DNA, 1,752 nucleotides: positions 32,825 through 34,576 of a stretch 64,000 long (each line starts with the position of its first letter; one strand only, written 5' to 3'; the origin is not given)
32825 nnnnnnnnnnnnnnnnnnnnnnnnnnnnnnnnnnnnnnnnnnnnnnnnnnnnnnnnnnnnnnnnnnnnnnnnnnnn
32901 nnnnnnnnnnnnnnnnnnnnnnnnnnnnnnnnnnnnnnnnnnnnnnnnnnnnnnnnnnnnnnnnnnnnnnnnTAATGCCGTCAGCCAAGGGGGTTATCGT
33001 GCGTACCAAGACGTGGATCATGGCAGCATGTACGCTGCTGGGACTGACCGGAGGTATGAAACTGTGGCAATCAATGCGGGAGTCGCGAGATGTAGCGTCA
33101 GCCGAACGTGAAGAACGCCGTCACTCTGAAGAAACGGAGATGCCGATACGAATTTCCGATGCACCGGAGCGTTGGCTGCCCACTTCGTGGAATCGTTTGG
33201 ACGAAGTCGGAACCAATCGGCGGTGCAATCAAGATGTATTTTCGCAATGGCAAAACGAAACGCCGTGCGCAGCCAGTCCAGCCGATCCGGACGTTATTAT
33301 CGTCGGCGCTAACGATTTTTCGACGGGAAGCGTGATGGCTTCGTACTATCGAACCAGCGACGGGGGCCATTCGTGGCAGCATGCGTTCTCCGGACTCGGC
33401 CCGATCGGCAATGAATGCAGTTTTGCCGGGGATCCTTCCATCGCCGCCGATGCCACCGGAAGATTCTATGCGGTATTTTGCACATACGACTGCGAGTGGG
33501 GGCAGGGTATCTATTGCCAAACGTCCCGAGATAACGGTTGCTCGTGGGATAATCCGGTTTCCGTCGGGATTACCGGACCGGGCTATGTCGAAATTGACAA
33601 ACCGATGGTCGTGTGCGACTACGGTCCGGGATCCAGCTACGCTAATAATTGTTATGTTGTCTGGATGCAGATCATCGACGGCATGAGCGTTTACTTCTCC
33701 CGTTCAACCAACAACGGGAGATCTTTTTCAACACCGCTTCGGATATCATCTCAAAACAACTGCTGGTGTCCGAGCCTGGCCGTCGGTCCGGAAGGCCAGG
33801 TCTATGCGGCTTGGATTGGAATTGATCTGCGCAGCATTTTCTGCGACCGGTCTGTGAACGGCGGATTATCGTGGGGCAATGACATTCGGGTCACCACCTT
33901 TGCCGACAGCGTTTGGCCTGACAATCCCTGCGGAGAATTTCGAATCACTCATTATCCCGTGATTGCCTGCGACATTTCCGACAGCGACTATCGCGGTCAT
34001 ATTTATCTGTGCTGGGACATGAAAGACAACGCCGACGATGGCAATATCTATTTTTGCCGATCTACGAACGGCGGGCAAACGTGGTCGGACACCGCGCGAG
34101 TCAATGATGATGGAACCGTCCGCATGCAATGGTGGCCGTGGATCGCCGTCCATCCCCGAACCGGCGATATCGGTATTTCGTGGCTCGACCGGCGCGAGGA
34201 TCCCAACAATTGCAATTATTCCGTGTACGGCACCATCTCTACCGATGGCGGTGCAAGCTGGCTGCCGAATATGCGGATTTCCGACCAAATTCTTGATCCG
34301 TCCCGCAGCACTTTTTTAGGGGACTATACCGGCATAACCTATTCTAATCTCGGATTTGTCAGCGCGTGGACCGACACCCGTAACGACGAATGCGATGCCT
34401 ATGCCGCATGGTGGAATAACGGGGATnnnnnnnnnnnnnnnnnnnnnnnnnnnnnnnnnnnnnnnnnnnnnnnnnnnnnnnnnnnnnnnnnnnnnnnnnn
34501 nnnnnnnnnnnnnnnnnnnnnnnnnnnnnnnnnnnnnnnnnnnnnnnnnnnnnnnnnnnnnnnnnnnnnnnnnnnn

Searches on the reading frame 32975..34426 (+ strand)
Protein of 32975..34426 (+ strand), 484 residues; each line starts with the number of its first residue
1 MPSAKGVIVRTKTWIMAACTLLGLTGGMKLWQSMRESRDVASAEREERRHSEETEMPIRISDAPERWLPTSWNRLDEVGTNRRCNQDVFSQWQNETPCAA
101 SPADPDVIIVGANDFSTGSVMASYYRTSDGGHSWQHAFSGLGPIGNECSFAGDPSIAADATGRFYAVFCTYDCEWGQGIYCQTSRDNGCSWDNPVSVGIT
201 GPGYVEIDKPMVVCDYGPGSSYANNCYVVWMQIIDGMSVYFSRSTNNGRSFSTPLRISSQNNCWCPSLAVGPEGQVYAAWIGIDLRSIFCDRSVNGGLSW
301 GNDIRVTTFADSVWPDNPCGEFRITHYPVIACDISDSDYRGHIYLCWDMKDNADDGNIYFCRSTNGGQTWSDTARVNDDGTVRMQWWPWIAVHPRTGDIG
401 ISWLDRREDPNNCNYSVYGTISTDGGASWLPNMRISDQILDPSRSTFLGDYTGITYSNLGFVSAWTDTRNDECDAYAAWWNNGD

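Call 14: find_homologous_proteins(query=window:32975-34426:+, max_evalue=1e-10)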
Query seq(484 aa) (484 aa): 576 proteins with E <= 1e-10 among 5885 candidates; the best 120 are listed.
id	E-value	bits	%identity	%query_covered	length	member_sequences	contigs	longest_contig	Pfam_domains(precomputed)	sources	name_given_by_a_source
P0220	0.0e+0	1145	98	99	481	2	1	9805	PF13088.13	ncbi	ncbi:MAG: hypothetical protein ACOZB3_09445, partial [Calditrichota bacterium]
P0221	2.3e-178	612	56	98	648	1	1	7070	PF13088.13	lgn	-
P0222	1.7e-168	580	56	89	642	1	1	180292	PF13088.13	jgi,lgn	jgi:hypothetical protein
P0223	1.9e-166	573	53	97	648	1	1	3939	-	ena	-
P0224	1.1e-140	488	49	98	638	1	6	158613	PF13088.13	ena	-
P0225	9.1e-132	459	47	97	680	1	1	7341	PF02012.27,PF13088.13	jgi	jgi:hypothetical protein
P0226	2.3e-131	457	45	100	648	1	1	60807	PF02012.27,PF13088.13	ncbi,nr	ncbi:MAG: exo-alpha-sialidase [bacterium]|nr:exo-alpha-sialidase [bacterium]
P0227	6.8e-128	446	52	86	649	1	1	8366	PF13088.13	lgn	-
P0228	1.4e-127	445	43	100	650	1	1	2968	PF02012.27,PF13088.13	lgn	-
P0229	1.7e-127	444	50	90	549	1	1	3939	PF02012.27,PF13088.13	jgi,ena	-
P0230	5.7e-127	443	51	84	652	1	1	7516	PF13088.13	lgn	-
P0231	3.1e-126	440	51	85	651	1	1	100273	PF13088.13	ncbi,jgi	-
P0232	3.4e-126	440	51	84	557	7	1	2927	PF13088.13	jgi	-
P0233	2.2e-124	434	52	84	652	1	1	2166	PF13088.13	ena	-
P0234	1.0e-123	432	51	84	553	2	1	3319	PF13088.13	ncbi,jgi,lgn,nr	ncbi:MAG: exo-alpha-sialidase [Calditrichaeota bacterium]|nr:exo-alpha-sialidase [Calditrichota bact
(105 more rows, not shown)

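Call 36: find_encoding_contigs(protein=P0222, flank=10000, max_places=4)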
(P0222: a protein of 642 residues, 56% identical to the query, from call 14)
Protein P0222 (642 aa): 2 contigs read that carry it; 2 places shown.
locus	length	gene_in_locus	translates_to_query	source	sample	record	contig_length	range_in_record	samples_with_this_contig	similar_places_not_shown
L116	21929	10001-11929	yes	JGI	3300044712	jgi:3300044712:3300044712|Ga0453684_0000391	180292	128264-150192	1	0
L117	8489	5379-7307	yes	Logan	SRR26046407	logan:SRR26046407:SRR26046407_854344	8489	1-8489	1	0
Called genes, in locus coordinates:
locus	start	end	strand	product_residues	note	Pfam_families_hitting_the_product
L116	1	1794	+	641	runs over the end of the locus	PF03415:Peptidase_C11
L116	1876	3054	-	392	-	PF12704:MacB_PCD, PF02687:FtsX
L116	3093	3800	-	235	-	PF00005:ABC_tran, PF13304:AAA_21 (faint)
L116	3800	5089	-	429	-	PF25917:BSH_RND, PF25973:BSH_CzcB, PF25881:HH_YBHG (weak), PF25885:HH_EMRA (weak), PF25876:HH_MFP_RND, PF25944:Beta-barrel_RND (weak), PF25954:Beta-barrel_RND_2, PF25990:Beta-barrel_YknX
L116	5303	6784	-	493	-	PF07690:MFS_1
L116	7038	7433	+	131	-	PF00072:Response_reg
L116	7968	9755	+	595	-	PF01640:Peptidase_C10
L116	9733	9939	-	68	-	-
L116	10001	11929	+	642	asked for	PF13088:BNR_2 (weak)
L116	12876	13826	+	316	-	PF00291:PALP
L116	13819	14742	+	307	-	PF14602:Hexapep_2 (faint), PF00132:Hexapep (weak)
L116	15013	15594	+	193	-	PF02469:Fasciclin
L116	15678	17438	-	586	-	PF18962:Por_Secre_tail (faint)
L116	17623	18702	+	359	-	PF06580:His_kinase, PF02518:HATPase_c (weak)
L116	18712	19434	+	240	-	PF00072:Response_reg, PF04397:LytTR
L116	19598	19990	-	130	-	PF06983:3-dmu-9_3-mt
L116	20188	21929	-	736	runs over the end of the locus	PF14870:PSII_BNR, PF15902:Sortilin-Vps10 (faint), PF02012:BNR (faint), PF14870:PSII_BNR, PF18962:Por_Secre_tail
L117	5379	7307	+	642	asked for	PF13088:BNR_2 (weak)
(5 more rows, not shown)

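Call 70: search_protein_families(library=pfam, proteins=[L116:15681-17558:-], max_evalue=0.001)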
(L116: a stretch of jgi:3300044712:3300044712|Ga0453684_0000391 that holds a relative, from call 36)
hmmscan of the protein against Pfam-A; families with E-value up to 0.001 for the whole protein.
L116:15681-17558:- (626 aa): 1 family
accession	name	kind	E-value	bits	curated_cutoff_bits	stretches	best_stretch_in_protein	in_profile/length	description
PF18962.6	Por_Secre_tail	-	0.00011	22.9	27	1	548-621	2-72/75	Secretion system C-terminal sorting domain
